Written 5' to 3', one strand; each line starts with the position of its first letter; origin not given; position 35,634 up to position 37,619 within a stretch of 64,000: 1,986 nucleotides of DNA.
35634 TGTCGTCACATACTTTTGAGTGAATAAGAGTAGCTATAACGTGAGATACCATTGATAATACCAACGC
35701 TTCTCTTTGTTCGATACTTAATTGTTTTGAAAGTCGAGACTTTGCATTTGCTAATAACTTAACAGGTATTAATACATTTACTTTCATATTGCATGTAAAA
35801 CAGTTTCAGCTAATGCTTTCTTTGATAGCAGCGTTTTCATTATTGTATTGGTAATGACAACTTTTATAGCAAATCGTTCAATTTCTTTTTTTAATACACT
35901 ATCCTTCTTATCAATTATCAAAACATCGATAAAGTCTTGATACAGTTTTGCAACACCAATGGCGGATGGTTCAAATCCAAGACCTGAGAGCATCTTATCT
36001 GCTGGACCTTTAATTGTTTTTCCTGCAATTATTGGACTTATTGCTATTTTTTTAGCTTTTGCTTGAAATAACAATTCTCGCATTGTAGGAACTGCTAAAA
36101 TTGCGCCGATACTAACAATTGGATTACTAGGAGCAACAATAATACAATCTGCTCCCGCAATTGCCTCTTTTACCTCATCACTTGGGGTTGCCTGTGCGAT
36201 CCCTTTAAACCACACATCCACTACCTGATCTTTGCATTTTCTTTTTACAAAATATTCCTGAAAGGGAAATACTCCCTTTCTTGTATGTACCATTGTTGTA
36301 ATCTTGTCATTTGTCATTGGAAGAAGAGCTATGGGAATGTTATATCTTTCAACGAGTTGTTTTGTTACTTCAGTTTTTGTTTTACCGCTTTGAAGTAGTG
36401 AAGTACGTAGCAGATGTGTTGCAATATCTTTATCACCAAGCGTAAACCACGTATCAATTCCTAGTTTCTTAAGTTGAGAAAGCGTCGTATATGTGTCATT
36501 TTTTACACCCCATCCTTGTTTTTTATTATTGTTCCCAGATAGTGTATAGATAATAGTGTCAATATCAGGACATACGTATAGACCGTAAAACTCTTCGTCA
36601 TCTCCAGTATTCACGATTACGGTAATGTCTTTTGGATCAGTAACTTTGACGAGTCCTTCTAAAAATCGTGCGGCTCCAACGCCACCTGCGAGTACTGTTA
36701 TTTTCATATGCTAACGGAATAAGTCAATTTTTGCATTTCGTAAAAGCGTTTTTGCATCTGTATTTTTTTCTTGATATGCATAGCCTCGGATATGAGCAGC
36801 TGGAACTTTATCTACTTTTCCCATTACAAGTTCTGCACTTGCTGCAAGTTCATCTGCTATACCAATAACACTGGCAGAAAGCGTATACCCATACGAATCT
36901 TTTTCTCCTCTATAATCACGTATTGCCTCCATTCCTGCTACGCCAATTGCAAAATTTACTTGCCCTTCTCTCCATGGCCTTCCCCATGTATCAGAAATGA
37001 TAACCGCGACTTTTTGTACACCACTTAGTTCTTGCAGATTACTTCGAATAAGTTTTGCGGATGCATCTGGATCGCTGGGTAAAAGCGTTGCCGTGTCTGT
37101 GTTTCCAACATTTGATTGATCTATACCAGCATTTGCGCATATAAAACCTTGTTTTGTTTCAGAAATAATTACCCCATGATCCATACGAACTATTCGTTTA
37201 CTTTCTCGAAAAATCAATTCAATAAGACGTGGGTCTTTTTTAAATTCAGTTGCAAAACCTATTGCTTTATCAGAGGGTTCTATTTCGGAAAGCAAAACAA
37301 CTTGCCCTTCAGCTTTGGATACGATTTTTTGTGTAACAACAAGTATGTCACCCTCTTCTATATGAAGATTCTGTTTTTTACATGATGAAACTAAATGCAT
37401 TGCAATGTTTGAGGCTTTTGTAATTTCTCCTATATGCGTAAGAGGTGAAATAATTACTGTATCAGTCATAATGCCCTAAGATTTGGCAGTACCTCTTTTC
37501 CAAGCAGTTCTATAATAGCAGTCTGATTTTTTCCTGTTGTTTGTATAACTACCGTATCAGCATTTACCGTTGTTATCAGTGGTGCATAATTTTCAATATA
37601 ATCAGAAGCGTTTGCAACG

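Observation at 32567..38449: Complete cofactor-F420 utilisation module (cofE-cofD-cofC, Fgd-like dehydrogenase, LLM oxidoreductase, Ddn-family reductase) in a low-GC small-genome-type bacterium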

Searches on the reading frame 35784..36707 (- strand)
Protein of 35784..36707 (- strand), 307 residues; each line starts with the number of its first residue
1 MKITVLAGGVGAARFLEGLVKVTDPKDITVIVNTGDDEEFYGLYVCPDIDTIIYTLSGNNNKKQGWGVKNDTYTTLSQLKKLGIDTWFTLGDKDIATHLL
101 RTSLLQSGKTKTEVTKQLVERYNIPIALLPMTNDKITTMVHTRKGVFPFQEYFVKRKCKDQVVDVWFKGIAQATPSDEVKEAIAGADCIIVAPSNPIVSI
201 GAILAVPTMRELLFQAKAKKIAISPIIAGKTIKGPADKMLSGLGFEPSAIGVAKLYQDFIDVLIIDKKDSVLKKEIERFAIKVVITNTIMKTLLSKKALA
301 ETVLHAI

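Call 3: search_protein_families(library=ncbifam, proteins=[window:35784-36707:-], max_evalue=0.01)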
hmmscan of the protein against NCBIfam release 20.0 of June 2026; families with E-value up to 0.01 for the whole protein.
window:35784-36707:- (307 aa): 2 families
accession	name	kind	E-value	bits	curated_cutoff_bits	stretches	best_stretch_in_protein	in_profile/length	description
TIGR01819.1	F420_cofD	equivalog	4.8e-103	344.3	257.45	1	3-304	1-300/301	2-phospho-L-lactate transferase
TIGR01826.1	CofD_related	subfamily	3e-09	36.8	196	1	110-240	99-224/310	uridine diphosphate-N-acetylglucosamine-binding protein YvcK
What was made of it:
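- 35784..36707 (-): cofD: 2-phospho-L-lactate (or enolpyruvyl) transferase, which joins Fo to the activated C3 acid. TIGR01819 scores 344.3 against 257.45, matched end to end (call 3).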

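Call 4: search_protein_families(library=pfam, proteins=[window:35784-36707:-], max_evalue=0.01)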
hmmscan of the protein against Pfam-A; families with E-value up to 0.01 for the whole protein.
window:35784-36707:- (307 aa): 1 family
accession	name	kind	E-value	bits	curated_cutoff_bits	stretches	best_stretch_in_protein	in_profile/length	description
PF01933.23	CofD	-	6.4e-54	183.5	30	1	3-280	1-267/290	2-phospho-L-lactate transferase CofD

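Call 10: find_encoding_contigs(protein=window:35784-36707:-, flank=10000, max_places=6)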
Protein window:35784-36707:- (307 aa): 5 contigs read that carry it; 3 places shown.
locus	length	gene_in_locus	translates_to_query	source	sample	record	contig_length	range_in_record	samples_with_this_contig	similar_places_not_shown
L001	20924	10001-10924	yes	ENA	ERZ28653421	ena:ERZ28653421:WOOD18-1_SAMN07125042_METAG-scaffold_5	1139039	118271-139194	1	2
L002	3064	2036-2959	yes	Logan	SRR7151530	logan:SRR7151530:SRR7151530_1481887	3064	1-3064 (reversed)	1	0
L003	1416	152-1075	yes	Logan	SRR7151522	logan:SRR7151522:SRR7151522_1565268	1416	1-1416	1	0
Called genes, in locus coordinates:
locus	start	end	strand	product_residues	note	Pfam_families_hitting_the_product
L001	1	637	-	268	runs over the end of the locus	PF01370:Epimerase, PF04321:RmlD_sub_bind, PF01073:3Beta_HSD, PF02719:Polysacc_synt_2, PF16363:GDP_Man_Dehyd, PF07993:NAD_binding_4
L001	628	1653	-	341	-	PF01073:3Beta_HSD, PF01370:Epimerase, PF02719:Polysacc_synt_2, PF04321:RmlD_sub_bind, PF05368:NmrA (weak), PF16363:GDP_Man_Dehyd, PF07993:NAD_binding_4, PF13460:NAD_binding_10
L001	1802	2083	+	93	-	-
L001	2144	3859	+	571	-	PF07719:TPR_2 (faint)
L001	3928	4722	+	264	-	PF14023:Bestrophin-like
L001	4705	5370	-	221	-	PF13328:HD_4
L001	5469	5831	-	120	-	PF01925:TauE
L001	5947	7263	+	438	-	PF01654:Cyt_bd_oxida_I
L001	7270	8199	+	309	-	PF02322:Cyt_bd_oxida_II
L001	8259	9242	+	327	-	PF00296:Bac_luciferase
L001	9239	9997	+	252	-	PF01996:F420_ligase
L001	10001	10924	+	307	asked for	PF01933:CofD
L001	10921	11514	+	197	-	PF01983:CofC, PF12804:NTP_transf_3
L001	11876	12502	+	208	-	-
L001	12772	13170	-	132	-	PF04075:F420H2_quin_red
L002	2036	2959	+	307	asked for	PF01933:CofD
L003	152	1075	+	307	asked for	PF01933:CofD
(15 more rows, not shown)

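Call 11: find_related_loci(query=window:35784-36707:-, collection=genome_contigs, flank=10000)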
Query window:35784-36707:- (307 aa) in genome_contigs; peptide patterns used: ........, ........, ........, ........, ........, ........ (x = any residue, [..] = any of these).
310 stretches matched a pattern; 237 encode a relative of the query (tblastn E <= 1e-3); the best 80 are kept; 80 distinct loci.
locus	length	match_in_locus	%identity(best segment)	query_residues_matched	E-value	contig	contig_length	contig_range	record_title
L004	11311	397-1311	52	3-307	2e-110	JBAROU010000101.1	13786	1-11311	MAG: Dehalococcoidia bacterium isolate MFD13504_ilm_asm_bin10 k127_298861, whole genome shotgun sequence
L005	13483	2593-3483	55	1-297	4e-110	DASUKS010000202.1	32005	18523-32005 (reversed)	MAG TPA_asm: Dehalococcoidia bacterium isolate SMAG_U1522 k141_1665873, whole genome shotgun sequence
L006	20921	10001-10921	53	1-307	2e-109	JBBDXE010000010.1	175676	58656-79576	MAG: Dehalococcoidia bacterium isolate LejiaD_68_21 Lejia_D_163_length_175676_cov_12, whole genome shotgun sequence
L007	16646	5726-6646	51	1-307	1e-105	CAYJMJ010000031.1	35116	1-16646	MAG TPA_asm: uncultured Dehalococcoidia bacterium isolate ERP124720_co1_29 genome assembly, contig: NODE_1688_length_351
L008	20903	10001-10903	53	4-304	3e-104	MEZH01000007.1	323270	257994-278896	MAG: Candidatus Bathyarchaeota archaeon RBG_16_48_13 RBG_16_scaffold_38, whole genome shotgun sequence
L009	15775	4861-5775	52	1-305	6e-104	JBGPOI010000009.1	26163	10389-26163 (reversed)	MAG: Candidatus Binatia bacterium isolate OBJ_0618_7090110_195 k141_6305531_length_26163_cov_245.4087, whole genome shot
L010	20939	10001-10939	49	1-305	2e-103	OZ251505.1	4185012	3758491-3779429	MAG: uncultured Candidatus Binatia bacterium isolate 3702f2bb-6743-416a-8e02-efa82259b27a genome assembly, chromosome: 1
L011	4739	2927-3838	52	3-306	7e-104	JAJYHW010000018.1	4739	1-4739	MAG: bacterium isolate DBS1-3.bin97 NODE_42295_length_4739_cov_1.21184, whole genome shotgun sequence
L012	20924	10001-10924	49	1-304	3e-103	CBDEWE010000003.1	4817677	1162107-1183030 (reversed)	MAG: uncultured Candidatus Binatia bacterium isolate a8241130-b51f-4fa7-9d5c-c617c4ae5504 genome assembly, contig: conti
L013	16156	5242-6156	50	3-305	8e-103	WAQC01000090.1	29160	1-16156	MAG: Candidatus Pelearchaeum sp. isolate S146_89_esom k151_493165, whole genome shotgun sequence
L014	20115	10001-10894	53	1-300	7e-103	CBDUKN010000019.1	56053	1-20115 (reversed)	MAG TPA_asm: uncultured Thermoprotei archaeon isolate SRR6823441_binner12_Refined_102 genome assembly, contig: ERZ174223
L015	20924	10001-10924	50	1-304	6e-103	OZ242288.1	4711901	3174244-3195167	MAG: uncultured Candidatus Binatia bacterium isolate 92a940bf-e797-4da1-8ec4-eab1d584ba41 genome assembly, chromosome: 1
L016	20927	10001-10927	49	1-305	1e-102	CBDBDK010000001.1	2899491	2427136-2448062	MAG: uncultured Candidatus Binatia bacterium isolate 2c216906-a703-41c5-82d5-ef5894461506 genome assembly, contig: conti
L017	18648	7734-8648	50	3-305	2e-102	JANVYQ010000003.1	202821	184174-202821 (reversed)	MAG: Candidatus Pelearchaeum maunauluense isolate 146_bin.21 NODE_43_length_202821_cov_5.535789, whole genome shotgun se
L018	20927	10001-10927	49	1-305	1e-102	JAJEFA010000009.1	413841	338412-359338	MAG: Candidatus Binatia bacterium isolate p16x34bins.64 k141_112509, whole genome shotgun sequence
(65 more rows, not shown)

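Call 72: find_related_loci(query=A1, collection=metagenome_contigs, flank=10000)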
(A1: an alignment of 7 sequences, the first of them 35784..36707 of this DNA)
Query A1 (307 aa) in metagenome_contigs; peptide patterns used: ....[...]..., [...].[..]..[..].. (x = any residue, [..] = any of these).
600 stretches matched a pattern (row limit reached: there are more); 570 encode a relative of the query (tblastn E <= 1e-3); the best 80 are kept; 80 distinct loci.
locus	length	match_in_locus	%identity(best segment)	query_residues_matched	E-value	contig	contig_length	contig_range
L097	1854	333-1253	63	1-307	3e-137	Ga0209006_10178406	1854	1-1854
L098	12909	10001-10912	53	3-306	2e-112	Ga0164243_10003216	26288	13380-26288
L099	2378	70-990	57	2-307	3e-115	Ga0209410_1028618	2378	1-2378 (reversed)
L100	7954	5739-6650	53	3-306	4e-109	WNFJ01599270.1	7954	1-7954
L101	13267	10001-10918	54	1-306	4e-109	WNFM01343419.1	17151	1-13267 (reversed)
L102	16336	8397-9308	55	3-306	6e-109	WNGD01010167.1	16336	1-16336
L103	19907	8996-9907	55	3-306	6e-109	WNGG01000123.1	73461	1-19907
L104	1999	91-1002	52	3-306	3e-114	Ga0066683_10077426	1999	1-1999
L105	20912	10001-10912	52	3-306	3e-108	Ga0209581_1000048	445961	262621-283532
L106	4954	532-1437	52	3-304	3e-108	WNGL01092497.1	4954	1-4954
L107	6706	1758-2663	52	3-304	6e-108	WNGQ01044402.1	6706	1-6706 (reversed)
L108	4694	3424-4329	52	3-304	6e-108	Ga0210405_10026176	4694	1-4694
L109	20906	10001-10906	52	3-304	7e-107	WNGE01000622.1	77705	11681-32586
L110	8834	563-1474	55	3-306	5e-107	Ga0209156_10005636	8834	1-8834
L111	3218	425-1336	51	3-306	9e-110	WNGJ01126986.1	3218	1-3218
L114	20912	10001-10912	53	3-306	1e-106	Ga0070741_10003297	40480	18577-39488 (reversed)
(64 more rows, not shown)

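Call 76: search_protein_families(library=pfam, proteins=[L105:9335-9985:+, L105:7440-8486:-, L105:6145-6930:-, L105:4898-5821:-, L105:11681-12664:+, L105:13091-13744:-, L105:14037-14906:+, L105:14873-16507:+, L114:9339-9989:+, L114:11620-12024:+], max_evalue=0.001)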
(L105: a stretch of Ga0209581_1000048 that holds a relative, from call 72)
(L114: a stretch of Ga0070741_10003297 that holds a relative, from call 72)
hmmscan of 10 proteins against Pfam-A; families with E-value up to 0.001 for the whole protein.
L105:9335-9985:+ (216 aa): 2 families
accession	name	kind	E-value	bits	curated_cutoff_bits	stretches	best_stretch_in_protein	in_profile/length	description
PF00881.29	Nitroreductase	-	7.2e-38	130.8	23.5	1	23-195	1-167/167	Nitroreductase family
PF14512.11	TM1586_NiRdase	-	8.1e-11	42.4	27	1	41-75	159-193/215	Putative TM nitroreductase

L105:7440-8486:- (348 aa): 1 family
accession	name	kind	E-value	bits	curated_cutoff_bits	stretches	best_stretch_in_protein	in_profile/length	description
PF00149.33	Metallophos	-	6.1e-11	43.5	21.5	1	53-261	3-190/191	Calcineurin-like phosphoesterase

L105:6145-6930:- (261 aa): 1 family
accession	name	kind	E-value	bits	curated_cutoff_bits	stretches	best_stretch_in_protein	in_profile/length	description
PF02585.22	PIG-L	-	3.4e-28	99.2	28.2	1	28-166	1-128/129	GlcNAc-PI de-N-acetylase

L105:4898-5821:- (307 aa): 1 family
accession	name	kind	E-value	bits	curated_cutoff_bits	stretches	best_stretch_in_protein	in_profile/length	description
PF00528.27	BPD_transp_1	-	1.4e-24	87.3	26.4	1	133-293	2-172/184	Binding-protein-dependent transport system inner membrane component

L105:11681-12664:+ (327 aa): 1 family
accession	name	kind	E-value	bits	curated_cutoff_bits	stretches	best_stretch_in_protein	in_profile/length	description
PF00296.26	Bac_luciferase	-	3.5e-56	191.3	27.9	1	12-300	19-313/314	Luciferase-like monooxygenase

L105:13091-13744:- (217 aa): 1 family
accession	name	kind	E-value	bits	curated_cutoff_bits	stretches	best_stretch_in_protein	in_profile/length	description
PF13532.12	2OG-FeII_Oxy_2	-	2.4e-34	119.7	31.2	1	62-214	40-194/194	2OG-Fe(II) oxygenase superfamily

L105:14037-14906:+ (289 aa): 2 families
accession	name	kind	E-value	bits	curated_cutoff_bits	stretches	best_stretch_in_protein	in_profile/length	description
PF02274.22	ADI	-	5.5e-28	98.5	22.8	2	210-287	295-377/377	Arginine deiminase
PF19420.4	DDAH_eukar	-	2.6e-16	60.2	23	1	42-285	25-290/291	N,N dimethylarginine dimethylhydrolase, eukaryotic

L105:14873-16507:+ (544 aa): 2 families
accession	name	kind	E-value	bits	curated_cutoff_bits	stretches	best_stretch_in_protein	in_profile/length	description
PF00728.28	Glyco_hydro_20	-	3.8e-37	128.9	22.3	1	196-511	1-347/348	Glycosyl hydrolase family 20, catalytic domain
PF02838.20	Glyco_hydro_20b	-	1.4e-22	81.2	26.1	1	65-193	2-124/124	Glycosyl hydrolase family 20, domain 2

L114:9339-9989:+ (216 aa): 2 families
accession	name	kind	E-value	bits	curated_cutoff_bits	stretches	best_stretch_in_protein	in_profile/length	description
PF00881.29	Nitroreductase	-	1.7e-35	123.1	23.5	1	25-195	3-167/167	Nitroreductase family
PF14512.11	TM1586_NiRdase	-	5.8e-09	36.3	27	0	39-69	157-187/215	Putative TM nitroreductase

L114:11620-12024:+ (134 aa): 3 families
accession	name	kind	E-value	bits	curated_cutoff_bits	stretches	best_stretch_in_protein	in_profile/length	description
PF01243.27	PNPOx_N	-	2.7e-21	76.6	28.1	1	6-130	2-116/120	Pyridoxamine 5'-phosphate oxidase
PF12900.13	Pyridox_ox_2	-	7.2e-06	26.5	27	1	8-122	4-130/140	Pyridoxamine 5'-phosphate oxidase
PF16242.11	Pyrid_ox_like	-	4.2e-05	23.5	28.8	1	7-90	4-91/149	Pyridoxamine 5'-phosphate oxidase like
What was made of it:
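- On Bacterial PEP/dehydro-F420 route: The Ktedonobacteria relatives do have one (call 76).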

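Call 80: list_cluster_members(proteins=[L105:9335-9985:+, L105:9998-10927:+, L105:10964-11584:+, L105:11681-12664:+, L105:14037-14906:+, L105:14873-16507:+, L114:8550-9317:+, L114:10970-11587:+, L114:11620-12024:+, L105:13091-13744:-])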
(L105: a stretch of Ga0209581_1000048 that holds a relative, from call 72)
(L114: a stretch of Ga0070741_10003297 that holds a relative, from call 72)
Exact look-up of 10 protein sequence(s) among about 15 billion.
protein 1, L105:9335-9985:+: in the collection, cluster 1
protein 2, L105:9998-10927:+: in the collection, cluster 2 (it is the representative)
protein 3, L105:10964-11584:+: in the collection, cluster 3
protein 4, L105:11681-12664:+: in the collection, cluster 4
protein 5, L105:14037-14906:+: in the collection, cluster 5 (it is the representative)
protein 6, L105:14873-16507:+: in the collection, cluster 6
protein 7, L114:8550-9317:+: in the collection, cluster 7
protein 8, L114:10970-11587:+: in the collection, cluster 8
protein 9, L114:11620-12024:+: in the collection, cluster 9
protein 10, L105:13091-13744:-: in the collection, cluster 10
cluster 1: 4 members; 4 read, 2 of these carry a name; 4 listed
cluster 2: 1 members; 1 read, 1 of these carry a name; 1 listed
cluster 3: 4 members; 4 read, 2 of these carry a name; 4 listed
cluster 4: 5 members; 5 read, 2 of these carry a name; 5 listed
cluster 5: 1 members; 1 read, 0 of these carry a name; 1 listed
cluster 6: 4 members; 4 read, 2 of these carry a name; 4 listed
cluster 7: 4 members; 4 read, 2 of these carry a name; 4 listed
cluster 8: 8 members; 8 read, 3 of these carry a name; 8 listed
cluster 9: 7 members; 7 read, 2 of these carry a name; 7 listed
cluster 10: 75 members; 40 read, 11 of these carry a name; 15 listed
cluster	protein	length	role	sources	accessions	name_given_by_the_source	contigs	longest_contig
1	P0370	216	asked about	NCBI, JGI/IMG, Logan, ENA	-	F420 biosynthesis protein FbiB-like protein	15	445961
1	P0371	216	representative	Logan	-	-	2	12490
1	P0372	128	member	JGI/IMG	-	nitroreductase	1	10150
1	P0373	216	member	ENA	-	-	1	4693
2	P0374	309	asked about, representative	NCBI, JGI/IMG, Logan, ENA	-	LPPG:FO 2-phospho-L-lactate transferase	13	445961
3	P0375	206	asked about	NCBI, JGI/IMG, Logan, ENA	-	2-phospho-L-lactate guanylyltransferase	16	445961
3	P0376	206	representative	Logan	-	-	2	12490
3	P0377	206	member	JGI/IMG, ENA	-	2-phospho-L-lactate guanylyltransferase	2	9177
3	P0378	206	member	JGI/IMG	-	-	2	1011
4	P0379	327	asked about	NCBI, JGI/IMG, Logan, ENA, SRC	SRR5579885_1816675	G6PDH family F420-dependent oxidoreductase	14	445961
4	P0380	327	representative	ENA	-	-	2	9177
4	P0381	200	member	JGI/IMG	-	G6PDH family F420-dependent oxidoreductase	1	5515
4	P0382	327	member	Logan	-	-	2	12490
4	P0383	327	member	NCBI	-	-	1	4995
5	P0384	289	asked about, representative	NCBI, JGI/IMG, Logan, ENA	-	-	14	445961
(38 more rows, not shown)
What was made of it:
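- The intervening gene is PF00881 (call 76) and one such locus carries Ktedonobacteraceae names (call 80).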

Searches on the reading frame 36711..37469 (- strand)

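Call 3: search_protein_families(library=ncbifam, proteins=[window:36711-37469:-], max_evalue=0.01)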
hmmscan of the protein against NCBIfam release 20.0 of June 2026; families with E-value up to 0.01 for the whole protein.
window:36711-37469:- (252 aa): 4 families
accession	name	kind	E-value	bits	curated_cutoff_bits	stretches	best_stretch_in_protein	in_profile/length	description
TIGR01916.1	F420_cofE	equivalog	7.1e-79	264.7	180.65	1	12-252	8-244/244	coenzyme F420-0:L-glutamate ligase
NF009809.0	PRK13293.1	equivalog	2.5e-71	240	274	1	9-252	7-244/253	coenzyme F420-0:L-glutamate ligase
NF009810.0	PRK13294.1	equivalog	5.9e-66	223.2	304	1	3-252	11-243/449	coenzyme F420-0:L-glutamate ligase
TIGR04132.1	intra_fol_E_lig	hypoth_equivalog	1.8e-22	79.9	350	1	35-225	26-198/241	putative folate metabolism gamma-glutamate ligase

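Call 4: search_protein_families(library=pfam, proteins=[window:36711-37469:-], max_evalue=0.01)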
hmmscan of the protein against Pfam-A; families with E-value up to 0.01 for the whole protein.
window:36711-37469:- (252 aa): 1 family
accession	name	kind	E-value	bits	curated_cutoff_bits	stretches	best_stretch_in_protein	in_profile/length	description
PF01996.21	F420_ligase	-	1.5e-70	237.6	25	1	13-229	4-218/218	F420-0:Gamma-glutamyl ligase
